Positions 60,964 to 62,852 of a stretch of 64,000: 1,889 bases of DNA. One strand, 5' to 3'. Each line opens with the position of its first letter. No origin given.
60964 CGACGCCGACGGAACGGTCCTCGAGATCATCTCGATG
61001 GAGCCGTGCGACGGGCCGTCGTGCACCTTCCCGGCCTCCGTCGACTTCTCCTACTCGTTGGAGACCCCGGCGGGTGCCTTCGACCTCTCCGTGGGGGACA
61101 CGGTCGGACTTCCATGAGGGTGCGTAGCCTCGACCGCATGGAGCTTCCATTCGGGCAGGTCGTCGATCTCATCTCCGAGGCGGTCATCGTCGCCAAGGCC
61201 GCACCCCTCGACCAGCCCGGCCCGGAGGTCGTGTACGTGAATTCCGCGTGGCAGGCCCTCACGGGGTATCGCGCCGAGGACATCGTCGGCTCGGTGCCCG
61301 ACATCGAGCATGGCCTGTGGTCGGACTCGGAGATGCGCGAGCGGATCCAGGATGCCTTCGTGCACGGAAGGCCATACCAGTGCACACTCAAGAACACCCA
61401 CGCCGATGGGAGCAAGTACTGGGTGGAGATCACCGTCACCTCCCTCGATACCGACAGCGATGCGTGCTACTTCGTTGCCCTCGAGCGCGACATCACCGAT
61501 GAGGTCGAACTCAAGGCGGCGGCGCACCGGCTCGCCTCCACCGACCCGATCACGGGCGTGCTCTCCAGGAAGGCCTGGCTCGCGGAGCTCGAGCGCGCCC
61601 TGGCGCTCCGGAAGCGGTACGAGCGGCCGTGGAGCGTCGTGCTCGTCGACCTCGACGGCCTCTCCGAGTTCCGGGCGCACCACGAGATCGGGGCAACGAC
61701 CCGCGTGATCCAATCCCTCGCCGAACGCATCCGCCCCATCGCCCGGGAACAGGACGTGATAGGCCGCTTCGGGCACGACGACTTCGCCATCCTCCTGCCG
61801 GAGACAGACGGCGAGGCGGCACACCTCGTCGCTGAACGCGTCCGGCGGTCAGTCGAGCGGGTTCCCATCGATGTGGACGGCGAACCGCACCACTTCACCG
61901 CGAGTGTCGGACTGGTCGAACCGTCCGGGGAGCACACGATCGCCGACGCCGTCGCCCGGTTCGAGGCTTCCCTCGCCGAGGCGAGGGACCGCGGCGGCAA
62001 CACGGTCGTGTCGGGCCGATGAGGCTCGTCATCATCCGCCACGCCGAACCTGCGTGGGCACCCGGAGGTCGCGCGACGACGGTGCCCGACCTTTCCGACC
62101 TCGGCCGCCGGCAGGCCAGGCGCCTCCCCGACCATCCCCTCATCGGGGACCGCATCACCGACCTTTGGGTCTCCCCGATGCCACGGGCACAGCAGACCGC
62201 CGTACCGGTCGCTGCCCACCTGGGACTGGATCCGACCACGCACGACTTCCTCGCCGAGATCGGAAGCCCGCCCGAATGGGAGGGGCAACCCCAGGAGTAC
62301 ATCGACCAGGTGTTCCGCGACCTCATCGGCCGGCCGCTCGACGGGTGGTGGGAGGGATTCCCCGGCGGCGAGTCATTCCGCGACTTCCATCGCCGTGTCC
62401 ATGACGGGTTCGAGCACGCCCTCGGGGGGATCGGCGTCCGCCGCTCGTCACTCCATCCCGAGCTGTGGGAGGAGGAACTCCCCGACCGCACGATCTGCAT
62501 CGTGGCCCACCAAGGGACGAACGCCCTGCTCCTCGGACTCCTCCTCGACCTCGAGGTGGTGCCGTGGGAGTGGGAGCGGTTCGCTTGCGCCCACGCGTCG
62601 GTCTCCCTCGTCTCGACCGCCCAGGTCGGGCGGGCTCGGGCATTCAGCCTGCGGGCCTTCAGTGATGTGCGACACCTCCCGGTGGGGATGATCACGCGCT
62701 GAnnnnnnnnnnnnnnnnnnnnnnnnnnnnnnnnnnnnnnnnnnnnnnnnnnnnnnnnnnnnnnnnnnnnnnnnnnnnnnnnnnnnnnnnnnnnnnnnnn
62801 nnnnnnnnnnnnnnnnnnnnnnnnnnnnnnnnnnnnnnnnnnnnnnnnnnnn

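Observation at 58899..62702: Six consecutive plus-strand genes chained by overlapping stops and starts: nfo, azlC, azlD, DUF192 lipoprotein, degenerate-GGDEF PAS protein, histidine phosphatase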

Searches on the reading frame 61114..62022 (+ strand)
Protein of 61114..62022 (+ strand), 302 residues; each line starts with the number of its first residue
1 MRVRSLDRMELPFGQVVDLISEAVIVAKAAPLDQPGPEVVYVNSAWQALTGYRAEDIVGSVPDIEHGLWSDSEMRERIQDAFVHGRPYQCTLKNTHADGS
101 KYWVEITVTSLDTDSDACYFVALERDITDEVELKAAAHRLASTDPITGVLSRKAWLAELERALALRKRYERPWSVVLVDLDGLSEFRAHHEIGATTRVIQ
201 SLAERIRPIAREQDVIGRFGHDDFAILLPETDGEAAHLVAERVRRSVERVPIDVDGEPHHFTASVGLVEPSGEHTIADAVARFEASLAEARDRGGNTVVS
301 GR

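Call 5: search_protein_families(library=pfam, proteins=[window:61114-62022:+], max_evalue=0.01)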
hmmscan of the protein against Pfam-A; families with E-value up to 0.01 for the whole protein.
window:61114-62022:+ (302 aa): 6 families
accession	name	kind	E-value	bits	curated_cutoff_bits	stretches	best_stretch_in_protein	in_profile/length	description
PF00990.26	GGDEF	-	1e-23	84.3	23.8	1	141-296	1-160/161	Diguanylate cyclase, GGDEF domain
PF13426.13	PAS_9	-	2.3e-12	47.5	27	1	38-129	12-103/103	PAS domain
PF08447.18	PAS_3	-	1e-08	35.8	25.6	1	39-121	1-86/89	PAS fold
PF00989.32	PAS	-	1.1e-06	29.1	22.6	1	38-121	22-107/113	PAS fold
PF08448.16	PAS_4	-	5.8e-06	26.9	23.1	1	39-131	17-109/110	PAS fold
PF13188.13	PAS_8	-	7.1e-05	23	21.8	1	15-61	5-47/65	PAS domain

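Call 6: search_protein_families(library=ncbifam, proteins=[window:61114-62022:+], max_evalue=0.01)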
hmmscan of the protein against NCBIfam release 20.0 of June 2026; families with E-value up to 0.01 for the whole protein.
window:61114-62022:+ (302 aa): 28 families (the best 25 are shown)
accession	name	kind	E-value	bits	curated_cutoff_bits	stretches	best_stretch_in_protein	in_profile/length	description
NF038266.1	diguan_SiaD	equivalog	1.3e-26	93.5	290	1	132-297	85-251/252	biofilm regulation diguanylate cyclase SiaD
TIGR00254.1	GGDEF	domain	1.2e-23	83.7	37.4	1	139-299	3-165/168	diguanylate cyclase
NF045675.1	PhdiestaseDibA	equivalog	1.9e-22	79.4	980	1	16-297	83-360/623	phosphodiesterase DibA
NF007135.0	PRK09581.1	equivalog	4e-22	78.7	474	1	138-300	289-454/457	PleD family two-component system response regulator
NF007380.0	PRK09894.1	equivalog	2.7e-19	69.6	256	1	137-299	125-285/296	diguanylate cyclase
NF052574.1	HisKinEspCMyxo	equivalog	3.7e-19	68.4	1200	1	3-224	277-488/785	serine histidine kinase EspC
NF053781.1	cdiGMPphdstlr2612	equivalog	1.5e-17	62.6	1600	1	38-282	736-982/1268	Tlr1612 family c-di-GMP phosphodiesterase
NF052652.1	YtvA_fam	equivalog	2.9e-17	63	250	1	15-137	4-124/243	YtvA family blue-light photoreceptor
NF047654.1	DiguCycDgcRLepto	equivalog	3.2e-17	62.4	500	1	137-300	126-295/295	diguanylate cyclase DgcR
NF041606.1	dguan_cyc_DgcA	equivalog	1.7e-16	60.1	370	1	141-299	178-337/340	diguanylate cyclase DgcA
NF011955.1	PRK15426.1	equivalog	1.7e-14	52.9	408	1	130-254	387-511/564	cellulose biosynthesis regulator diguanylate cyclase DgcQ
TIGR00229.1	sensory_box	domain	3.2e-14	53.1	22.9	1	39-135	27-124/126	PAS domain S-box protein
NF007298.0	PRK09776.1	equivalog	3.6e-13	48.3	1135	1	38-268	576-811/1111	diguanylate cyclase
NF007423.1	PRK09966.1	equivalog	3.8e-13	49.1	325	1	139-268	237-367/390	diguanylate cyclase DgcN/YfiN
NF007474.0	PRK10060.1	equivalog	5e-13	48.1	782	1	30-266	125-359/663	cyclic di-GMP phosphodiesterase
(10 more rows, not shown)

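Call 8: find_homologous_proteins(query=window:61114-62022:+, max_evalue=1e-10)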
Query window:61114-62022:+ (302 aa): 64 proteins with E <= 1e-10 among 8000 candidates.
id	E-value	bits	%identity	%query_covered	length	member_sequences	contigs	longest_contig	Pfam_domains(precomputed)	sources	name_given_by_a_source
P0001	1.1e-188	644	95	100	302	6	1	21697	PF08447.19,PF13426.14,PF08448.17,PF00989.32,PF00990.27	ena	-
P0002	3.2e-150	518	77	97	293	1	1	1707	PF08447.19,PF13426.14,PF13188.14,PF00989.32,PF00990.27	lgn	-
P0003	3.5e-148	511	77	97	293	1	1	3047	PF08447.19,PF13426.14,PF13188.14,PF08448.17,PF00989.32,PF00990.27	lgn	-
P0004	4.0e-148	511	76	97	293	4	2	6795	PF08447.19,PF13426.14,PF13188.14,PF08448.17,PF00989.32,PF00990.27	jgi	jgi:diguanylate cyclase (GGDEF)-like protein/PAS domain S-box-containing protein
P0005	7.5e-147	507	75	97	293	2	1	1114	PF08447.19,PF13426.14,PF13188.14,PF08448.17,PF00990.27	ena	-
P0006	2.5e-144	498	75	97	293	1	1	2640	PF08447.19,PF13426.14,PF13188.14,PF08448.17,PF00989.32,PF00990.27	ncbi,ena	-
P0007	3.8e-143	495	72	97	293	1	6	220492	PF08447.19,PF13426.14,PF13188.14,PF08448.17,PF00990.27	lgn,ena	-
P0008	1.6e-136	473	74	92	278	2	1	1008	PF08447.19,PF13426.14,PF08448.17,PF00989.32,PF00990.27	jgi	jgi:diguanylate cyclase (GGDEF)-like protein/PAS domain S-box-containing protein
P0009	1.8e-23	102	28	87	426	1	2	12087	PF08447.19,PF13426.14,PF13188.14,PF08448.17,PF00989.32,PF00990.27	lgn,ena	-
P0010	4.7e-20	91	26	86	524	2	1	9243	PF08447.19,PF13426.14,PF13188.14,PF08448.17,PF00989.32,PF00990.27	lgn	-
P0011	3.0e-18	85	32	50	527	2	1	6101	PF13426.14,PF13188.14,PF08448.17,PF00989.32,PF00990.27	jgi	jgi:diguanylate cyclase (GGDEF)-like protein/PAS domain S-box-containing protein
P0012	5.1e-17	81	34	57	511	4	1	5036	PF08447.19,PF00563.26,PF00990.27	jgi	jgi:diguanylate cyclase (GGDEF)-like protein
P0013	1.9e-16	79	28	77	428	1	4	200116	PF08447.19,PF13426.14,PF08448.17,PF00989.32,PF00990.27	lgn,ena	-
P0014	4.0e-16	78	36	56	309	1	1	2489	PF00990.27,PF00072.31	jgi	-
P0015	2.1e-15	75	34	54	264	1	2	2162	PF00990.27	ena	-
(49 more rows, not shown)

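Call 9: find_encoding_contigs(protein=P0007, flank=10000, max_places=6)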
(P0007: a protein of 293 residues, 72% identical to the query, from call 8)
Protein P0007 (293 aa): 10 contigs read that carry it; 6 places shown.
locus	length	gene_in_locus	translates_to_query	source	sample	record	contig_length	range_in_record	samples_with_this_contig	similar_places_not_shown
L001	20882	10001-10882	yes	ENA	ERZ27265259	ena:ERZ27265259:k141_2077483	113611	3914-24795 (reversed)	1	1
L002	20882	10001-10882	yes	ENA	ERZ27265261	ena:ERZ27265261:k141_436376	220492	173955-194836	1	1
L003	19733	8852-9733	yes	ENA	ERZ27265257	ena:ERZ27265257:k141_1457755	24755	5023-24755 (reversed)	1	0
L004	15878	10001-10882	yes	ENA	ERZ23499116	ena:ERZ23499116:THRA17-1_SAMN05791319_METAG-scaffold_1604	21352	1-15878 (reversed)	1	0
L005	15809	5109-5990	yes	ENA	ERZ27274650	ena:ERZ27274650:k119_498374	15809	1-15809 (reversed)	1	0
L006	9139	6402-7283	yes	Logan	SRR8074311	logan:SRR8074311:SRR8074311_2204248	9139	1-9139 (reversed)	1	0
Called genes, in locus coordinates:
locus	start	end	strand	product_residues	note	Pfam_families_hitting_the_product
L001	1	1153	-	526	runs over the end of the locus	PF01266:DAO (faint), PF01593:Amino_oxidase, PF13450:NAD_binding_8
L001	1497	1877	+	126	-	PF13564:DoxX_2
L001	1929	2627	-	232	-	PF00117:GATase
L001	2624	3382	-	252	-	PF01048:PNP_UDP_1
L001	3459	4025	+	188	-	PF06559:DCD_N, PF22769:DCD, PF22569:DCD_C, PF00692:dUTPase (weak)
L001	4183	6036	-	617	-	PF00772:DnaB, PF03796:DnaB_C, PF13481:AAA_25, PF14890:Intein_splicing, PF03796:DnaB_C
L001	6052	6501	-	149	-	PF01281:Ribosomal_L9_N, PF03948:Ribosomal_L9_C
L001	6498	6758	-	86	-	PF01084:Ribosomal_S18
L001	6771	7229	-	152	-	PF00436:SSB, PF01336:tRNA_anti-codon (faint)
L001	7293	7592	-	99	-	PF01250:Ribosomal_S6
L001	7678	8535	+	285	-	PF01261:AP_endonuc_2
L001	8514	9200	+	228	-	PF03591:AzlC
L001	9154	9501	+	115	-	PF05437:AzlD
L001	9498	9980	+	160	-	PF02643:DUF192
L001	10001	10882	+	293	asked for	PF13188:PAS_8 (faint), PF13426:PAS_9, PF08448:PAS_4 (weak), PF08447:PAS_3, PF00990:GGDEF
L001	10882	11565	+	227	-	PF00300:His_Phos_1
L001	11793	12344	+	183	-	-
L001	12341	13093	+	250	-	-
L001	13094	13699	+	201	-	PF00075:RNase_H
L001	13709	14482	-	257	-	PF01255:Prenyltransf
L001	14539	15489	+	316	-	PF01545:Cation_efflux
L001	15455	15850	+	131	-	PF00903:Glyoxalase, PF18029:Glyoxalase_6 (weak), PF22677:Ble-like_N (faint)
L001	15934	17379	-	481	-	PF05195:AMP_N, PF00557:Peptidase_M24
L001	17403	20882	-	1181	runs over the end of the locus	PF12773:DZR, PF13240:Zn_Ribbon_1 (weak), PF00211:Guanylate_cyc, PF13191:AAA_16, PF13401:AAA_22 (weak), PF13424:TPR_12 (faint), PF17874:TPR_MalT (weak)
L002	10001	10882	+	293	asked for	PF13188:PAS_8 (faint), PF13426:PAS_9, PF08448:PAS_4 (weak), PF08447:PAS_3, PF00990:GGDEF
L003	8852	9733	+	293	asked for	PF13188:PAS_8 (faint), PF13426:PAS_9, PF08448:PAS_4 (weak), PF08447:PAS_3, PF00990:GGDEF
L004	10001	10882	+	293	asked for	PF13188:PAS_8 (faint), PF13426:PAS_9, PF08448:PAS_4 (weak), PF08447:PAS_3, PF00990:GGDEF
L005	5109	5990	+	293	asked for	PF13188:PAS_8 (faint), PF13426:PAS_9, PF08448:PAS_4 (weak), PF08447:PAS_3, PF00990:GGDEF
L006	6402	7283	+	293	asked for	PF13188:PAS_8 (faint), PF13426:PAS_9, PF08448:PAS_4 (weak), PF08447:PAS_3, PF00990:GGDEF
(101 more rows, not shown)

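Call 10: find_encoding_contigs(protein=P0001, flank=10000, max_places=3)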
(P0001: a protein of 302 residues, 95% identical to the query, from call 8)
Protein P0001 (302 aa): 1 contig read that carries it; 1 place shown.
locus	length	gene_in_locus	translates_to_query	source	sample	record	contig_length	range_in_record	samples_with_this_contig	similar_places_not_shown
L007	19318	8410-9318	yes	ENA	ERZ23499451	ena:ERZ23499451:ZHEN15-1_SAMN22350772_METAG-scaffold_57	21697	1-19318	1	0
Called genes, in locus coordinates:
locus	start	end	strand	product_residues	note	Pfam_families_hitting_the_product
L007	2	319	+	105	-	?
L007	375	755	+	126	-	PF13564:DoxX_2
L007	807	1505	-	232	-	PF00117:GATase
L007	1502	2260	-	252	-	PF01048:PNP_UDP_1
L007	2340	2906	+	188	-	PF06559:DCD_N, PF22769:DCD, PF22569:DCD_C, PF00692:dUTPase (weak)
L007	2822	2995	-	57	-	-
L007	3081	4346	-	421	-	PF00772:DnaB, PF03796:DnaB_C, PF13481:AAA_25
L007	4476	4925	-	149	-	PF01281:Ribosomal_L9_N, PF03948:Ribosomal_L9_C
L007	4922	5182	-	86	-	PF01084:Ribosomal_S18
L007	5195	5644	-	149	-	PF00436:SSB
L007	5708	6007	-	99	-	PF01250:Ribosomal_S6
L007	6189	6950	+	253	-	PF01261:AP_endonuc_2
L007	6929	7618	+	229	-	PF03591:AzlC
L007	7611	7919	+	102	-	PF05437:AzlD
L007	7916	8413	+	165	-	PF02643:DUF192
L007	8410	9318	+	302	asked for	PF13426:PAS_9, PF00989:PAS (weak), PF08448:PAS_4 (weak), PF08447:PAS_3, PF00990:GGDEF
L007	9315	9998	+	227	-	PF00300:His_Phos_1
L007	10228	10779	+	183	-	-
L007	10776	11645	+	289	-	-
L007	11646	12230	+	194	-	PF00075:RNase_H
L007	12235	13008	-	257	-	PF01255:Prenyltransf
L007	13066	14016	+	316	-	PF01545:Cation_efflux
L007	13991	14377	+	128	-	PF00903:Glyoxalase, PF18029:Glyoxalase_6 (weak)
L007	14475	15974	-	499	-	PF05195:AMP_N, PF00557:Peptidase_M24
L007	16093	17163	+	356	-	PF00676:E1_dh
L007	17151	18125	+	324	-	PF02779:Transket_pyr, PF02780:Transketolase_C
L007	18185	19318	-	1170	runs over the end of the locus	?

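Call 47: find_encoding_contigs(protein=P0004, flank=7000, max_places=3)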
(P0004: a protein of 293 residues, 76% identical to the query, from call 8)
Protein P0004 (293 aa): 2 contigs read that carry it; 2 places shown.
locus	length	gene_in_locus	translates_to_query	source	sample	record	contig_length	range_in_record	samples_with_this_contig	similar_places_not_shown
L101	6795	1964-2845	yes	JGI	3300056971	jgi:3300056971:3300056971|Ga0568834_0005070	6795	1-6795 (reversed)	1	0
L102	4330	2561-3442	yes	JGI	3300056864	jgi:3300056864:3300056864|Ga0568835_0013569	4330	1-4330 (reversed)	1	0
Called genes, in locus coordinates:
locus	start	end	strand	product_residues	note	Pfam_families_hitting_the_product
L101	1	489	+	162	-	?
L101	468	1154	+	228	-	PF03591:AzlC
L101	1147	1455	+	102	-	PF05437:AzlD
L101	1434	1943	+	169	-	PF02643:DUF192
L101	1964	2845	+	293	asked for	PF13188:PAS_8 (weak), PF13426:PAS_9, PF08448:PAS_4 (weak), PF00989:PAS (faint), PF08447:PAS_3, PF00990:GGDEF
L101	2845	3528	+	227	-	PF00300:His_Phos_1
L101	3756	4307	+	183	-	-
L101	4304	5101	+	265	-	-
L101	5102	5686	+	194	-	PF00075:RNase_H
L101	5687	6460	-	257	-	PF01255:Prenyltransf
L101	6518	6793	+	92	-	?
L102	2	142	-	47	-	?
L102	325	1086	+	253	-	PF01261:AP_endonuc_2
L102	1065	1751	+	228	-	PF03591:AzlC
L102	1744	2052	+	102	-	PF05437:AzlD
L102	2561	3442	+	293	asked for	PF13188:PAS_8 (weak), PF13426:PAS_9, PF08448:PAS_4 (weak), PF00989:PAS (faint), PF08447:PAS_3, PF00990:GGDEF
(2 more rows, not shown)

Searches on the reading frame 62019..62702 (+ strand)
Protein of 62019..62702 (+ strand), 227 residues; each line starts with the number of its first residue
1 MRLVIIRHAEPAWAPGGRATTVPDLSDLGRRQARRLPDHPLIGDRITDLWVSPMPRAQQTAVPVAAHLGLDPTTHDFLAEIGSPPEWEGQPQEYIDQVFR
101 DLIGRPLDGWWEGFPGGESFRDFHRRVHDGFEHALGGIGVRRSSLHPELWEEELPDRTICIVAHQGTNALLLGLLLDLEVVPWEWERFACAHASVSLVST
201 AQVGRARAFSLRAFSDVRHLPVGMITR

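Call 5: search_protein_families(library=pfam, proteins=[window:62019-62702:+], max_evalue=0.01)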
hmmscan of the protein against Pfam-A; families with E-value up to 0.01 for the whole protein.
window:62019-62702:+ (227 aa): 1 family
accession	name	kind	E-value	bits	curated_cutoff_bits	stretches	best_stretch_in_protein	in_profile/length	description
PF00300.27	His_Phos_1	-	1.8e-29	103.2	21.7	1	3-201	1-182/194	Histidine phosphatase superfamily (branch 1)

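Call 6: search_protein_families(library=ncbifam, proteins=[window:62019-62702:+], max_evalue=0.01)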
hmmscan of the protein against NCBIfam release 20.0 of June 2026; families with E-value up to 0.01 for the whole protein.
window:62019-62702:+ (227 aa): 8 families
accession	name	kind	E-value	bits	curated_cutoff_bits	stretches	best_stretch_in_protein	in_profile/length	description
TIGR03162.1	ribazole_cobC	equivalog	1.8e-15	56.8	162.9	1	3-195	1-173/176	alpha-ribazole phosphatase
NF045917.1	PhserinePhPspA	equivalog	2.1e-15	57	350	1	1-200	2-184/211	phosphoserine phosphatase PspA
NF005567.0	PRK07238.1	equivalog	6.3e-12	45.5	326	1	2-130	179-308/378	bifunctional RNase H/acid phosphatase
TIGR03848.1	MSMEG_4193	subfamily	4.3e-09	36.1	203.85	1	3-128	2-127/204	MSMEG_4193 family putative phosphomutase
NF009993.0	PRK13462.1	equivalog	5.5e-07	29.4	226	1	2-138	7-137/203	acid phosphatase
NF011580.0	PRK15004.1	equivalog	1.1e-06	28.8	250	1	1-201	1-184/203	adenosylcobalamin/alpha-ribazole phosphatase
NF038349.1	dPGM_arch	equivalog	0.00097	19.1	225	1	24-81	25-81/194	2,3-diphosphoglycerate-dependent phosphoglycerate mutase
TIGR00249.1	sixA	equivalog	0.0034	17.2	74.5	1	1-74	1-71/154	phosphohistidine phosphatase SixA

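Call 65: find_related_loci(query=window:62019-62702:+, collection=metagenome_contigs, flank=6000)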
Query window:62019-62702:+ (227 aa) in metagenome_contigs; peptide patterns used: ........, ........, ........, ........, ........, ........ (x = any residue, [..] = any of these).
194 stretches matched a pattern; 1 encode a relative of the query (tblastn E <= 1e-3); 1 distinct loci.
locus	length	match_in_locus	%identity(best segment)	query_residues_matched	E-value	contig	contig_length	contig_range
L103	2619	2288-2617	80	1-110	5e-57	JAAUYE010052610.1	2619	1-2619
